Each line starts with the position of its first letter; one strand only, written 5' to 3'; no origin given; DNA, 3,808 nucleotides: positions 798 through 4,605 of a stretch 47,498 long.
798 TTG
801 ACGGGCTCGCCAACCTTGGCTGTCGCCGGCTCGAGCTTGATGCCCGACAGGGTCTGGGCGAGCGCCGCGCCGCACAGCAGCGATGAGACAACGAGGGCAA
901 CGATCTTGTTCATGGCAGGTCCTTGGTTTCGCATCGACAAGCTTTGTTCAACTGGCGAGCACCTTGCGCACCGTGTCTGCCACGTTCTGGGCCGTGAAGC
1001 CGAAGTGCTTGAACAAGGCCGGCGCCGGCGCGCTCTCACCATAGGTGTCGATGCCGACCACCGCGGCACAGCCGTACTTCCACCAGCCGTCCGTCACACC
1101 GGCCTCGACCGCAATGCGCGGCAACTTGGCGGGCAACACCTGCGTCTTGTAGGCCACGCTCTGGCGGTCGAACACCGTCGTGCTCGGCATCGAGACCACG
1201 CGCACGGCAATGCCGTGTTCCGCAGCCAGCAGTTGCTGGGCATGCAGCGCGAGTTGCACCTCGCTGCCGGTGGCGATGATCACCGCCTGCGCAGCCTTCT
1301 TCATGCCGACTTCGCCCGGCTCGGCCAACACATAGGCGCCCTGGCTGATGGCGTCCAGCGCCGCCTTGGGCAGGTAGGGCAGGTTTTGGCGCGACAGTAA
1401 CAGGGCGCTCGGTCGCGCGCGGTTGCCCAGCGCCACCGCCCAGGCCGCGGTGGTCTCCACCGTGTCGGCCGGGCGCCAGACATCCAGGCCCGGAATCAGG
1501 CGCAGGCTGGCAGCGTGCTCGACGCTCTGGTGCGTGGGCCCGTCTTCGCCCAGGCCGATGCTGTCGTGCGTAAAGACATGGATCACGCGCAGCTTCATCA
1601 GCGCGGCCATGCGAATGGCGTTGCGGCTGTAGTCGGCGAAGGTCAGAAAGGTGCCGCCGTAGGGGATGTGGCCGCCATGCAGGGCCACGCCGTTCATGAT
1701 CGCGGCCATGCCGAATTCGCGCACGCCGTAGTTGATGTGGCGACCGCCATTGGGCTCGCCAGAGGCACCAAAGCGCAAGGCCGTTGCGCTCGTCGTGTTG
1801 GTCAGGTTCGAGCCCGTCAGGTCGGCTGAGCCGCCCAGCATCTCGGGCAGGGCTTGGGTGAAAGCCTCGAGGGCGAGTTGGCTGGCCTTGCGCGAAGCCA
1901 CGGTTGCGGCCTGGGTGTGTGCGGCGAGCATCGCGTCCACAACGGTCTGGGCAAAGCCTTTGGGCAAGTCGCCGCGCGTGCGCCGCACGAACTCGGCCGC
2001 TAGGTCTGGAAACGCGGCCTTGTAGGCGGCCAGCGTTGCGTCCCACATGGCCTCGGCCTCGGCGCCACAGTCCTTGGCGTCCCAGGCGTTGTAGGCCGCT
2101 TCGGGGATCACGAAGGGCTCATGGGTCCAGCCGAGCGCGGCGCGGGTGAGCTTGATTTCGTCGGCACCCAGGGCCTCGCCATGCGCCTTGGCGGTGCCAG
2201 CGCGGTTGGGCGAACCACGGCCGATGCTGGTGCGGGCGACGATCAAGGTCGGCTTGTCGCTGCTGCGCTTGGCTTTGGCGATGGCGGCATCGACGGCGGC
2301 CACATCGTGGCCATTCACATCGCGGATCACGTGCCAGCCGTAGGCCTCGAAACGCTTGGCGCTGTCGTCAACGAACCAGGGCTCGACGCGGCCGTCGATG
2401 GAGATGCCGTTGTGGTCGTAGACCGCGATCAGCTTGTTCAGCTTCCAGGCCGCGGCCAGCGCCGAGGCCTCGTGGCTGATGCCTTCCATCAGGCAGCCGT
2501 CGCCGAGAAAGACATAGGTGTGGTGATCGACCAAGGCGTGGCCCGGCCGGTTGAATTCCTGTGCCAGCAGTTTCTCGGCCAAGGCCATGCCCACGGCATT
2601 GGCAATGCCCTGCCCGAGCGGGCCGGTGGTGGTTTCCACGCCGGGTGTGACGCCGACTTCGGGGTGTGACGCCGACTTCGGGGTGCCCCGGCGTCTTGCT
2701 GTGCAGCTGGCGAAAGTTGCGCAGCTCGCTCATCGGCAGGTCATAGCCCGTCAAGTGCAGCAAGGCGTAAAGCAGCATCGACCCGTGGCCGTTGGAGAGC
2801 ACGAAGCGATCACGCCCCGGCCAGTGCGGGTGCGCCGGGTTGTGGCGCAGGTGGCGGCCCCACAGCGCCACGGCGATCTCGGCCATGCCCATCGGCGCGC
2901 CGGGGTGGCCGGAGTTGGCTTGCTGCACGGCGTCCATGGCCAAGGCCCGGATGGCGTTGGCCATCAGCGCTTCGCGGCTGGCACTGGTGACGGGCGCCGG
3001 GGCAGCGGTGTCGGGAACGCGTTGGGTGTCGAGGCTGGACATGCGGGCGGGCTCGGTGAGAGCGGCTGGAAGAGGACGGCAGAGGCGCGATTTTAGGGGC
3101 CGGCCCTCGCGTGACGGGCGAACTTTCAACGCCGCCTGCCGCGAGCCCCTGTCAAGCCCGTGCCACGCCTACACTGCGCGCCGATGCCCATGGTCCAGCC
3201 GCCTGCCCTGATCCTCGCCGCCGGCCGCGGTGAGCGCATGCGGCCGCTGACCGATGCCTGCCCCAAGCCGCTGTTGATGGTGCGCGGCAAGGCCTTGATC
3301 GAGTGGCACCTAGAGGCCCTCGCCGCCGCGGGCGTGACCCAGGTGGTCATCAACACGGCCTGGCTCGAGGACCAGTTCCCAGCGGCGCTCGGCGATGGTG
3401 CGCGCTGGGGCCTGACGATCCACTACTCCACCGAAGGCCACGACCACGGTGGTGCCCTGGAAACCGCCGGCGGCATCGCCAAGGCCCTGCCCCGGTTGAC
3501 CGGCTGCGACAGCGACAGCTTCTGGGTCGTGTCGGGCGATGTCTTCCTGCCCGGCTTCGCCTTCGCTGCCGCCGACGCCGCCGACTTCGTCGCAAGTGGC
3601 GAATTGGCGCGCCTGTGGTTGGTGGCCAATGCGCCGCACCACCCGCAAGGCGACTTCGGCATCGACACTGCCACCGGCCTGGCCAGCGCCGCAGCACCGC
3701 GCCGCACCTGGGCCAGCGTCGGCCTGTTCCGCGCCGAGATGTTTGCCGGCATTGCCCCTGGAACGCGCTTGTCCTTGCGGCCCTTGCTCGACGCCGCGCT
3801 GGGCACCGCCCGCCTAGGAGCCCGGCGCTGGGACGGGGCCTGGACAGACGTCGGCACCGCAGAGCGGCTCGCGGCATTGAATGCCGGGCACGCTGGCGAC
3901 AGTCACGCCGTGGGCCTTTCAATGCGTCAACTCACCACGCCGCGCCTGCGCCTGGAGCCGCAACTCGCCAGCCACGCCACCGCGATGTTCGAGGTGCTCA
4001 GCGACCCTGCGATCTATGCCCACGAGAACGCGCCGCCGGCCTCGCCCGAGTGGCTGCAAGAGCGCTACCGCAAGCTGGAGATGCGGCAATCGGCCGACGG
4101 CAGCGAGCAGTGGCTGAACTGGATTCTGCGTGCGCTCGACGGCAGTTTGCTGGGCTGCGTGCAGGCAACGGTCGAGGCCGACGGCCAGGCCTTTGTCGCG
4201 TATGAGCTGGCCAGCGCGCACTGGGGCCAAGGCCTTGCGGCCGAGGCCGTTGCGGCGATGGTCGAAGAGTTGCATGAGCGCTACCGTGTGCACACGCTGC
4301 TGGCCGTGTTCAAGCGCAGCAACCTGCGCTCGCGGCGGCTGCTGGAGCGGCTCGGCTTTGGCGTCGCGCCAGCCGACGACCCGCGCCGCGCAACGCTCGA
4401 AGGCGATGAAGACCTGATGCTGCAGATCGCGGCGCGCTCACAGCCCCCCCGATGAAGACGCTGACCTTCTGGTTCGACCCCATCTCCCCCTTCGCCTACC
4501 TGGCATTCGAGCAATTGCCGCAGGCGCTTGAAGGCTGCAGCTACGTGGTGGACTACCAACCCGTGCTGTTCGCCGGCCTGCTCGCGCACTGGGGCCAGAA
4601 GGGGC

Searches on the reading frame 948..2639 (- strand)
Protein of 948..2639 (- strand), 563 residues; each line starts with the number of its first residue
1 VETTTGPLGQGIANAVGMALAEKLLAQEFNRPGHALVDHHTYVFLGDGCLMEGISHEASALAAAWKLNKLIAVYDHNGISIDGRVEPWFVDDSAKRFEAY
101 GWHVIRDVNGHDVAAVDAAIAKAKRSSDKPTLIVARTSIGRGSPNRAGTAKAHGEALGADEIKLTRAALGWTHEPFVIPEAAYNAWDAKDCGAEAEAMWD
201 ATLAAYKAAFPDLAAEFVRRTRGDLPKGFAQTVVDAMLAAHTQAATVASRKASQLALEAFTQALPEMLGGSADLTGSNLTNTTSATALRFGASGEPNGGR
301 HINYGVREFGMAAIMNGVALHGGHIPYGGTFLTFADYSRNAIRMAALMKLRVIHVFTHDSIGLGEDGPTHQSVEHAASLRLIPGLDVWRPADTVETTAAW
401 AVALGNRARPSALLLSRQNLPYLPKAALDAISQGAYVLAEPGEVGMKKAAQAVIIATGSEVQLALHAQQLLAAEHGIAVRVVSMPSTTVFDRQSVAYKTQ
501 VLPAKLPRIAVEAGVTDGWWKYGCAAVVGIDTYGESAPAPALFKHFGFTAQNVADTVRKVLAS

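Call 70: search_protein_families(library=pfam, proteins=[window:948-2639:-], max_evalue=0.00001)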
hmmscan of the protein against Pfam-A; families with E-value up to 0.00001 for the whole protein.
window:948-2639:- (563 aa): 5 families
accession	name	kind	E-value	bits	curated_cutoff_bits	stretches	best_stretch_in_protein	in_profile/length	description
PF00456.26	Transketolase_N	-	1.3e-93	314.1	22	1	2-226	108-334/334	Transketolase, thiamine diphosphate binding domain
PF02779.29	Transket_pyr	-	2.2e-54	184.2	27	1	247-421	3-173/174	Transketolase, pyrimidine binding domain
PF22613.1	Transketolase_C_1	-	1.4e-37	128.8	27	1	434-549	1-113/113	Transketolase-like TK C-terminal domain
PF02780.25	Transketolase_C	-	9.2e-15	55.1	25.9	1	448-553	8-124/124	Transketolase, C-terminal domain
PF00676.26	E1_dh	-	3.1e-08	33.4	22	1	4-133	99-220/300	Dehydrogenase E1 component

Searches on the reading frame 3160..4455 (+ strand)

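Call 70: search_protein_families(library=pfam, proteins=[window:3160-4455:+], max_evalue=0.00001)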
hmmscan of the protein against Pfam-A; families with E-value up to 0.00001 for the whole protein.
window:3160-4455:+ (431 aa): 5 families
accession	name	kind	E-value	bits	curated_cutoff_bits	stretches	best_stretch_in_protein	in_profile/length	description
PF13302.13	Acetyltransf_3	-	4.1e-19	70.1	25.4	1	262-400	1-137/138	Acetyltransferase (GNAT) domain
PF00483.29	NTP_transferase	-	2.2e-18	67.2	21.2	1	16-168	2-148/245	Nucleotidyl transferase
PF12804.13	NTP_transf_3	-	7.3e-12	46.2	27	1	16-131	1-99/160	MobA-like NTP transferase domain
PF00583.31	Acetyltransf_1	-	2e-10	41.4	20.7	1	292-400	10-116/116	Acetyltransferase (GNAT) family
PF08445.16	FR47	-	3.4e-06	27.4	22.1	1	344-402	23-79/86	FR47-like protein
